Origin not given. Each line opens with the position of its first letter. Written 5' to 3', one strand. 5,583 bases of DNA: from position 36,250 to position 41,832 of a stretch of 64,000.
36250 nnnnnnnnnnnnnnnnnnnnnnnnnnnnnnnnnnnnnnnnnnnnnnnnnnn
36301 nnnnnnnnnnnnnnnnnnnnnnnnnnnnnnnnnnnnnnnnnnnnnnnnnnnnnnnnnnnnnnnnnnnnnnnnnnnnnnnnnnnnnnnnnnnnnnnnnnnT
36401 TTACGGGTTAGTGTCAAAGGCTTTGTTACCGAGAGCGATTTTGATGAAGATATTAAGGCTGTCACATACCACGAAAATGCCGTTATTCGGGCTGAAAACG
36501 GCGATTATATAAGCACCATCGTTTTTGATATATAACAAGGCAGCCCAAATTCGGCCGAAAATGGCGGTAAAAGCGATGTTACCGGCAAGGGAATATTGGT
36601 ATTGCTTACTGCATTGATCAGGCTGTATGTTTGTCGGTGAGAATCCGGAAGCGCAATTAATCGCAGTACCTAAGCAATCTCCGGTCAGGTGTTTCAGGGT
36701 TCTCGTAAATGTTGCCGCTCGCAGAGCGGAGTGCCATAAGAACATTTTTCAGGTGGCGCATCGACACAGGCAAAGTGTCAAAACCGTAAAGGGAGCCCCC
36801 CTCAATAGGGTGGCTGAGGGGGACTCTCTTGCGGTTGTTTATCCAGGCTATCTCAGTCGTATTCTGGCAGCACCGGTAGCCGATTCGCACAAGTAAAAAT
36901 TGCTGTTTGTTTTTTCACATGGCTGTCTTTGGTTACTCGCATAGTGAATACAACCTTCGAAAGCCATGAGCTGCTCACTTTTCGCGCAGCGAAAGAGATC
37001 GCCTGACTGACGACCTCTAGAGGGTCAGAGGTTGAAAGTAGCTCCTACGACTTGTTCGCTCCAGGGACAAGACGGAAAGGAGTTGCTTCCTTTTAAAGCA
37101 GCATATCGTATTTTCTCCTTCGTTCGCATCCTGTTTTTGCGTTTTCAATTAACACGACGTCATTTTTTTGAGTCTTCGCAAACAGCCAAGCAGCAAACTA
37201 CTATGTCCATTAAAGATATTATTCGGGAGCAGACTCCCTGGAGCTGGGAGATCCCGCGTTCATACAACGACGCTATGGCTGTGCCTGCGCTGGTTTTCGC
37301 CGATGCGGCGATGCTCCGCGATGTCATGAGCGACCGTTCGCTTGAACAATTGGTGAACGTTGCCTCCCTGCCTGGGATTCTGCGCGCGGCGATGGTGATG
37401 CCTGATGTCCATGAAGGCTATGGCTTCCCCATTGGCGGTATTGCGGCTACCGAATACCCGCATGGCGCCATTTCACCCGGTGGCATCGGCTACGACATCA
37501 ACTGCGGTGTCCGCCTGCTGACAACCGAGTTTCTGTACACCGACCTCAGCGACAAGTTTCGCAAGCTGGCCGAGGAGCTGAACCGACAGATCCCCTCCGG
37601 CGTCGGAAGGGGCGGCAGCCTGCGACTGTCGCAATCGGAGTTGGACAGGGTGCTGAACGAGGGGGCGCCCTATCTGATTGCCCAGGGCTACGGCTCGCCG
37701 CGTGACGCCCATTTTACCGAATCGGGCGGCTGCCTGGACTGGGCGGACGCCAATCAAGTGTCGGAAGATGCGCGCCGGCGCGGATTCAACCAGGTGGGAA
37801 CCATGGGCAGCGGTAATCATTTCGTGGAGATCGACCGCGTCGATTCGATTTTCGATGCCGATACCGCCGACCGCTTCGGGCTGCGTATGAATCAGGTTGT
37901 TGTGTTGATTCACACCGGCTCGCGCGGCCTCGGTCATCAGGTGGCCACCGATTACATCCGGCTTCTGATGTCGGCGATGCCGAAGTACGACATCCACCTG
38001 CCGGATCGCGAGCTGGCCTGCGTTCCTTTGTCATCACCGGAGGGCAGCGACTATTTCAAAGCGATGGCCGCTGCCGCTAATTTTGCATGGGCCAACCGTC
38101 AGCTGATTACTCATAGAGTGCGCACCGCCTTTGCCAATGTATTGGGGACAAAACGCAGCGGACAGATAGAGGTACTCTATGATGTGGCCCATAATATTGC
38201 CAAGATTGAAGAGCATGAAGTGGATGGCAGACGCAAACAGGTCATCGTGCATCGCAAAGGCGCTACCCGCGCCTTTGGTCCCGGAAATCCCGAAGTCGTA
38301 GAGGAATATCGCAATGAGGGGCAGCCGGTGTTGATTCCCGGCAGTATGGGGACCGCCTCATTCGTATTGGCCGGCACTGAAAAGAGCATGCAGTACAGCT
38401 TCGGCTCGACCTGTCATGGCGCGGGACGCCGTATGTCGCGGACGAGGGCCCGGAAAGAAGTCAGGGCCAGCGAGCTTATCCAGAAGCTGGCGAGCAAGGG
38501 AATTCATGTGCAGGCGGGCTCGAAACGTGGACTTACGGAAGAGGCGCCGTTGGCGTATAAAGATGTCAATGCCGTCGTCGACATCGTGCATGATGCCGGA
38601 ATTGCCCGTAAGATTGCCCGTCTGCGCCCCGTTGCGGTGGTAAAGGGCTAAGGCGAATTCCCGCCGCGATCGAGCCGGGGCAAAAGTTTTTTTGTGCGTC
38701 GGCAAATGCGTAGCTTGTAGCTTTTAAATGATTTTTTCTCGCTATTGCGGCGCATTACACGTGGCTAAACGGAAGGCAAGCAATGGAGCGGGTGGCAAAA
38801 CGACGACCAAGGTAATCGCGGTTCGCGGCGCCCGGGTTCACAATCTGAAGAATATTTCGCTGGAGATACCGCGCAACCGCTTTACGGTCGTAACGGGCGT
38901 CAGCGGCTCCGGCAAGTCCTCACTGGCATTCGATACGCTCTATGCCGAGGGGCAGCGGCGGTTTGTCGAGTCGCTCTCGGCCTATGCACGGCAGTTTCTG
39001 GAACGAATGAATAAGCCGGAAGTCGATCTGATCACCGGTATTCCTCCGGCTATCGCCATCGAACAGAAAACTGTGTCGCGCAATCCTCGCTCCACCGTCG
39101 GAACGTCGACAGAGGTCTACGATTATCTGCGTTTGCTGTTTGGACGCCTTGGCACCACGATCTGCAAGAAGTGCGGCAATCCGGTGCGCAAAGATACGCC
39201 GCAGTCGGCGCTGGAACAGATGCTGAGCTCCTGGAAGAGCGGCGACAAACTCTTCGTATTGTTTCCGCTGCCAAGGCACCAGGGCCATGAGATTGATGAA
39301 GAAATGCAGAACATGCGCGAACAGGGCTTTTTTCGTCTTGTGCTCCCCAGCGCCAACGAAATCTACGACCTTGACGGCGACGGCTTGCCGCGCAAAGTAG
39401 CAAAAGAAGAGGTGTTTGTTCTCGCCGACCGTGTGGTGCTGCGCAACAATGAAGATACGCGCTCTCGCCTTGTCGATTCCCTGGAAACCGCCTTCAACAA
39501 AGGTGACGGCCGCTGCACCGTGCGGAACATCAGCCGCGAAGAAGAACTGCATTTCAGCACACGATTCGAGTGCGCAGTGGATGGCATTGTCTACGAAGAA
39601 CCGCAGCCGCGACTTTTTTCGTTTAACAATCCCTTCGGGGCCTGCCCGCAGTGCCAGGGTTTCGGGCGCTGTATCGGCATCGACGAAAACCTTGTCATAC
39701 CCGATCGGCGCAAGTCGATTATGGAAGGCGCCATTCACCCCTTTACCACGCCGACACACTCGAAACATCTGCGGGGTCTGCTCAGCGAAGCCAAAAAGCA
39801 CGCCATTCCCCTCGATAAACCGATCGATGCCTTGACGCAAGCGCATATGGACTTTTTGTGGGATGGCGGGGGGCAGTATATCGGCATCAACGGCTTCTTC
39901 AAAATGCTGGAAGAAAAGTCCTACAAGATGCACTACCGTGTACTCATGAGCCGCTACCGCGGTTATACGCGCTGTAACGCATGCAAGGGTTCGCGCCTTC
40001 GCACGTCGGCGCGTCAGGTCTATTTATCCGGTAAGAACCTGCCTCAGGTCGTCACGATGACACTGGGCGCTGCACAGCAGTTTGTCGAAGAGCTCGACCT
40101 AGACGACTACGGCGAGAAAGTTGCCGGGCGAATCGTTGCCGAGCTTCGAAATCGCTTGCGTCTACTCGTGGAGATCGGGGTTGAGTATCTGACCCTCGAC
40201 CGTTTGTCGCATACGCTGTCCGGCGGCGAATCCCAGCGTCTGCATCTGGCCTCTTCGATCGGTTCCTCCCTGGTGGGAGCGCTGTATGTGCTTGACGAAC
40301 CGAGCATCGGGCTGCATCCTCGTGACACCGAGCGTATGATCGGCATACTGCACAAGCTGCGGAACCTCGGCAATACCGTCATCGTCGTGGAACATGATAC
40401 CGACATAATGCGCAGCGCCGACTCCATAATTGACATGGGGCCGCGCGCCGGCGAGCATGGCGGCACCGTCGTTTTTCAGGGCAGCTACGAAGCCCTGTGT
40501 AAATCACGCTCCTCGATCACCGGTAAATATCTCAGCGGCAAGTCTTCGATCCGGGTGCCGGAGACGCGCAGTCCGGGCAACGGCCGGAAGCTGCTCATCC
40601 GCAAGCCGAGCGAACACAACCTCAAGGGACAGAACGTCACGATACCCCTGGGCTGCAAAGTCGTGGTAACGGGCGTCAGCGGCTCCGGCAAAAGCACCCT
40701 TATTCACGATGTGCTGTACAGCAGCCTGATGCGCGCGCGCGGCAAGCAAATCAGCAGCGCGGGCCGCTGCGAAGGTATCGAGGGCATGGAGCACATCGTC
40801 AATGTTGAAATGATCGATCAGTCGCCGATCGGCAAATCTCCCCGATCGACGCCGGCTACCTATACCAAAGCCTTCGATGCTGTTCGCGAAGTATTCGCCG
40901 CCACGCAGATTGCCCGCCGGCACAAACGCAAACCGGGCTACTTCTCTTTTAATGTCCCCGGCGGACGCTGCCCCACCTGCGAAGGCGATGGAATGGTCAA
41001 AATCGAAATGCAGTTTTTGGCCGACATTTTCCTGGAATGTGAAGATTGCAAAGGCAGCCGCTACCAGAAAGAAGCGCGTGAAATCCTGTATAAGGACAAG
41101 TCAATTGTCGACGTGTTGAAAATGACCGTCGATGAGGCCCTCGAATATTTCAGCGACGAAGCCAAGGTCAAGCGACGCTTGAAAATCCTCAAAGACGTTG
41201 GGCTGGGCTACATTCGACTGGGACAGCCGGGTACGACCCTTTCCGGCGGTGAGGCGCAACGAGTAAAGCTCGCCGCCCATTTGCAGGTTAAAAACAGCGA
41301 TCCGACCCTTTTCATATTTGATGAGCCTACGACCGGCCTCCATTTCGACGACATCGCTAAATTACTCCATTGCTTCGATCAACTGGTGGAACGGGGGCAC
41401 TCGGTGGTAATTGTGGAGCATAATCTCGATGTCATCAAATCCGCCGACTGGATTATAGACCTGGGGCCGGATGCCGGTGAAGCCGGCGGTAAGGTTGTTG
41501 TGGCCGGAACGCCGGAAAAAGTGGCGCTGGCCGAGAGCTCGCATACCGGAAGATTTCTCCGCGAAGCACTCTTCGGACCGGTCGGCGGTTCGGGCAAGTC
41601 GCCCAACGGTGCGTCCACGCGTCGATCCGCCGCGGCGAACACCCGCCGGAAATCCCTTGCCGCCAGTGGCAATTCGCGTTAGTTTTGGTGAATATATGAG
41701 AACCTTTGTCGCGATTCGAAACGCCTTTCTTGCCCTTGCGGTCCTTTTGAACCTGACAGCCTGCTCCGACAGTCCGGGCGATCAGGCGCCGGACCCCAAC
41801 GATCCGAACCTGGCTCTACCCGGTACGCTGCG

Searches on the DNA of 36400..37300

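Call 36: search_rna_families(source=window, start=36400, end=37300, threshold=evalue, max_evalue=10)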
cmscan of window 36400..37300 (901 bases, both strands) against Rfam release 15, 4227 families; matches with E-value up to 10: 4.
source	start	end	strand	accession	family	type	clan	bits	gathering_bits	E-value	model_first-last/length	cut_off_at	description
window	36499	36557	+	RF01302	snoU36a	Gene; snRNA; snoRNA; CD-box;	CL00051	17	45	2.6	1-90/90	no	SnoRNA U36a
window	36803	36832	+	RF04218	HCV_5BSL1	Cis-reg;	-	15.1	44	2.7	1-47/47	no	Hepatitis C virus stem-loop I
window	36434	36477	+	RF00046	snoR30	Gene; snRNA; snoRNA; CD-box;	CL00073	13.8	60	9.7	1-96/96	no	Small nucleolar RNA R30/Z108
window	36726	36868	+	RF04320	RsmV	Gene; sRNA;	CL00106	9.3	100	5.1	1-196/196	no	RsmV RNA family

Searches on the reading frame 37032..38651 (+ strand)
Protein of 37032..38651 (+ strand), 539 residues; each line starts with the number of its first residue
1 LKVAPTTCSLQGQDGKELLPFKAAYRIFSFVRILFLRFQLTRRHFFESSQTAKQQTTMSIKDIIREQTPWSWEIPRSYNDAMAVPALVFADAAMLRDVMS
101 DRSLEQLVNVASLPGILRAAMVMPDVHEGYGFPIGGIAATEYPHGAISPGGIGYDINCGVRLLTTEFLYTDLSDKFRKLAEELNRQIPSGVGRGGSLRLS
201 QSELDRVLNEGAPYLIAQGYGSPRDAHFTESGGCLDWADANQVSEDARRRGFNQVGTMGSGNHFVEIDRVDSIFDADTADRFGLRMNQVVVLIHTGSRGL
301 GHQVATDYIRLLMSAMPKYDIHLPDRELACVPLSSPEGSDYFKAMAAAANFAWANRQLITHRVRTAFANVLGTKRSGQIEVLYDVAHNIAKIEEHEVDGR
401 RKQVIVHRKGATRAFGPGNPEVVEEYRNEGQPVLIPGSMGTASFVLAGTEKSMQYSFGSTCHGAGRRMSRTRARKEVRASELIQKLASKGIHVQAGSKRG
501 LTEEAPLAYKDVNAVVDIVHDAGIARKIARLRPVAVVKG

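Call 11: search_protein_families(library=pfam, proteins=[window:37032-38651:+], max_evalue=0.01)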
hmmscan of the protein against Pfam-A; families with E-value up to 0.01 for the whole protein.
window:37032-38651:+ (539 aa): 1 family
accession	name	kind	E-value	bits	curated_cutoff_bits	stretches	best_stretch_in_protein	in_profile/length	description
PF01139.22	RtcB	-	2.4e-174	581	27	1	106-539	1-426/426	tRNA-splicing ligase RtcB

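Call 34: list_cluster_members(proteins=[P0001, window:37203-38651:+, window:19138-19656:-, P0002, P0006])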
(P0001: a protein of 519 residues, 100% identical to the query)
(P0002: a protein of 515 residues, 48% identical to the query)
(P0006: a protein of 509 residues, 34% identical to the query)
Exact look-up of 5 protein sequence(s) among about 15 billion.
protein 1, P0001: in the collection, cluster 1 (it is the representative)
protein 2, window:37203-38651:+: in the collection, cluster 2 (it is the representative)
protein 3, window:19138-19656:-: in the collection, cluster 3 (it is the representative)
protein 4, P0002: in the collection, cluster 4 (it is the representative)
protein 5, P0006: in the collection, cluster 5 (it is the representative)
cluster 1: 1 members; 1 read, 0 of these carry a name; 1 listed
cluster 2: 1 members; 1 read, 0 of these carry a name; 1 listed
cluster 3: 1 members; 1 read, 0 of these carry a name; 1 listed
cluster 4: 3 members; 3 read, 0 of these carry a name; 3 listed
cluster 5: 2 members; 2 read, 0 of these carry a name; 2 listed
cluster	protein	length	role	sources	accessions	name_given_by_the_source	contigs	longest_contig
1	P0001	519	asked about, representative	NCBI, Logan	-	-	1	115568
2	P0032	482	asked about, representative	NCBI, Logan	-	-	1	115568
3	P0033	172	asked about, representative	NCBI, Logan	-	-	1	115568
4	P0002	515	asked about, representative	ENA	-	-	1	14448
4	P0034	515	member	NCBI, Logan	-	-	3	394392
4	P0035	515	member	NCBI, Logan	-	-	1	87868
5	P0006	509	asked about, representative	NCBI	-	-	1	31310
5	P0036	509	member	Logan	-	-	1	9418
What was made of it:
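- Tried and rejected: Cluster look-ups gave no names for taxonomy (call 34).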

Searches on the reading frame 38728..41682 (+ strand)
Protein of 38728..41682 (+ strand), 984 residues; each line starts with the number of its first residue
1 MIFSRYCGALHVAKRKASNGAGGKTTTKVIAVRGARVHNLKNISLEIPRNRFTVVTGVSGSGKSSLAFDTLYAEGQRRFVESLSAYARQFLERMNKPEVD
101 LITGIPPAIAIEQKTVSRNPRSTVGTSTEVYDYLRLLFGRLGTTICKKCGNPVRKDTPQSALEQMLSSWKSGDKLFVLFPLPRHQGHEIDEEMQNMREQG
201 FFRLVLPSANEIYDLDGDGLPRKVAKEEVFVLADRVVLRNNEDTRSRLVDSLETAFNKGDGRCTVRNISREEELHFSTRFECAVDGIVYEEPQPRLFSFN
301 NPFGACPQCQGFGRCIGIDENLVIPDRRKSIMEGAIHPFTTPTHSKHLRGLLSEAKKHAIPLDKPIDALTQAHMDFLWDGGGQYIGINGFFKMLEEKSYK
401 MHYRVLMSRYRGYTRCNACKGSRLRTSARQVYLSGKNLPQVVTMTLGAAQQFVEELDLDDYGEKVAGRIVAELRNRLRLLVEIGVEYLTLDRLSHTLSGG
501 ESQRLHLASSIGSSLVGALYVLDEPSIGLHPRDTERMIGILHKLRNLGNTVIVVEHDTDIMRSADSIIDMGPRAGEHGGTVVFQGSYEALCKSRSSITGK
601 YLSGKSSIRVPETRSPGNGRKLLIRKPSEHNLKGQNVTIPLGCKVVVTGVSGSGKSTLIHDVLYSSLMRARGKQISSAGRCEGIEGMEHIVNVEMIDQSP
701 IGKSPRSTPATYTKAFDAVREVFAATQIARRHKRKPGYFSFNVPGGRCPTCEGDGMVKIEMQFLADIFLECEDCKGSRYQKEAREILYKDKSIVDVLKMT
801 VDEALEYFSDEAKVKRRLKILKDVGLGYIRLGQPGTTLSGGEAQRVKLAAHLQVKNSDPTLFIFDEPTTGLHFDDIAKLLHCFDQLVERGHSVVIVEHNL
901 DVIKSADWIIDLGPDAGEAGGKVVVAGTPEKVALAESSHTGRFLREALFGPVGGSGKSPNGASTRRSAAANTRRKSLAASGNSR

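Call 47: search_protein_families(library=pfam, proteins=[window:38728-41682:+], max_evalue=0.00001)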
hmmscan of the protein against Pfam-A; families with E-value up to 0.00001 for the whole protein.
window:38728-41682:+ (984 aa): 8 families
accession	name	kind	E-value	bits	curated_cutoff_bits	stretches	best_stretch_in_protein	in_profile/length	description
PF00005.33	ABC_tran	-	2.2e-21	77.3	25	0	774-869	49-137/137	ABC transporter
PF17760.6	UvrA_inter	-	3.7e-13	49.7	23.3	1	162-266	7-106/109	UvrA interaction domain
PF02463.25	SMC_N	-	1.4e-11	44.7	40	0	393-570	135-211/220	RecF/RecN/SMC N terminal domain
PF17755.6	UvrA_DNA-bind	-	3.1e-11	44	23.2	1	319-386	1-68/110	UvrA DNA-binding domain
PF13304.12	AAA_21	-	1.2e-09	39.1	27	0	844-896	243-296/304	AAA domain, putative AbiEii toxin, Type IV TA system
PF13555.12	AAA_29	-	3.7e-08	33.4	27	0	631-659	11-39/61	P-loop containing region of AAA domain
PF13191.12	AAA_16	-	1.5e-07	32.5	32.6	0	645-667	27-49/167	AAA ATPase domain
PF20703.3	nSTAND1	-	2.6e-06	27.8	27.1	0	39-68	22-51/379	Novel STAND NTPase 1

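Call 48: find_homologous_proteins(query=window:38728-41682:+, max_evalue=1e-100)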
Query window:38728-41682:+ (984 aa): 8000 proteins with E <= 1e-100 among 8000 candidates; the best 120 are listed.
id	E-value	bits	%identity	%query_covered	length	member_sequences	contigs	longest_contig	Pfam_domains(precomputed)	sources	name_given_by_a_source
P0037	0.0e+0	2245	100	100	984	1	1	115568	PF17760.7,PF17755.7,PF00005.34,PF13555.13,PF20703.4,PF02463.26,PF13304.13,PF13191.13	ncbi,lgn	-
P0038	0.0e+0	1615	72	98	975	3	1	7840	PF17760.7,PF06745.20,PF17755.7,PF00005.34,PF13555.13,PF20703.4,PF02463.26,PF13304.13,PF13191.13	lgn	-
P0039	0.0e+0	1554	71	95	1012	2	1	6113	PF17760.7,PF17755.7,PF00005.34,PF13555.13,PF20703.4,PF02463.26,PF13304.13,PF13191.13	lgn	-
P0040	0.0e+0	1546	70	96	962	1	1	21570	PF17760.7,PF17755.7,PF00005.34,PF13555.13,PF02463.26,PF13304.13,PF13191.13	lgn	-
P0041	0.0e+0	1539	70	95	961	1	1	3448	PF17760.7,PF17755.7,PF00005.34,PF13555.13,PF02463.26,PF13304.13,PF13191.13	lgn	-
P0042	0.0e+0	1538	70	95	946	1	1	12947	PF17760.7,PF17755.7,PF00005.34,PF13476.13,PF13555.13,PF02463.26,PF13304.13,PF13191.13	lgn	-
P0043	0.0e+0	1532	70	94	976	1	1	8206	PF17760.7,PF17755.7,PF00005.34,PF13555.13,PF13671.13,PF20703.4,PF02463.26,PF13304.13,PF13191.13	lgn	-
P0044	0.0e+0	1532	70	96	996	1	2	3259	PF17760.7,PF17755.7,PF00005.34,PF13555.13,PF20703.4,PF02463.26,PF13304.13,PF13191.13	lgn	-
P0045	0.0e+0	1531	71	94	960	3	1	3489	PF17760.7,PF17755.7,PF00005.34,PF13476.13,PF13555.13,PF02463.26,PF13304.13,PF13191.13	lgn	-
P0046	0.0e+0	1432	68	94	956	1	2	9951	PF17760.7,PF06745.20,PF17755.7,PF00005.34,PF13555.13,PF20703.4,PF02463.26,PF13304.13,PF20720.4,PF13191.13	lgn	-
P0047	0.0e+0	1402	64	97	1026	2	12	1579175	PF17760.7,PF17755.7,PF00005.34,PF13555.13,PF13671.13,PF03193.23,PF20703.4,PF02463.26,PF00684.26,PF13304.13,PF13191.13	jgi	jgi:excinuclease ABC subunit A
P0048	0.0e+0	1392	64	95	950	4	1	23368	PF17760.7,PF17755.7,PF00005.34,PF13555.13,PF20703.4,PF02463.26,PF13304.13,PF13191.13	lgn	-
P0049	0.0e+0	1387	65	94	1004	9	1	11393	PF17760.7,PF17755.7,PF00005.34,PF13555.13,PF20703.4,PF02463.26,PF13304.13,PF13191.13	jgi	jgi:excinuclease ABC subunit A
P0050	0.0e+0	1387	65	93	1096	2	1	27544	PF17760.7,PF17755.7,PF00005.34,PF13555.13,PF03193.23,PF02463.26,PF13304.13,PF20720.4,PF13191.13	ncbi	-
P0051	0.0e+0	1387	64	94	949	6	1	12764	PF17760.7,PF06745.20,PF17755.7,PF00005.34,PF13175.13,PF13555.13,PF20703.4,PF02463.26,PF13304.13,PF13191.13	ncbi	-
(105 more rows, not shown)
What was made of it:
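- Tried and rejected: Named UvrA relatives (58-63% identity) place the organism near Bacteroidota/Ignavibacteria/Kapabacteria (call 48).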
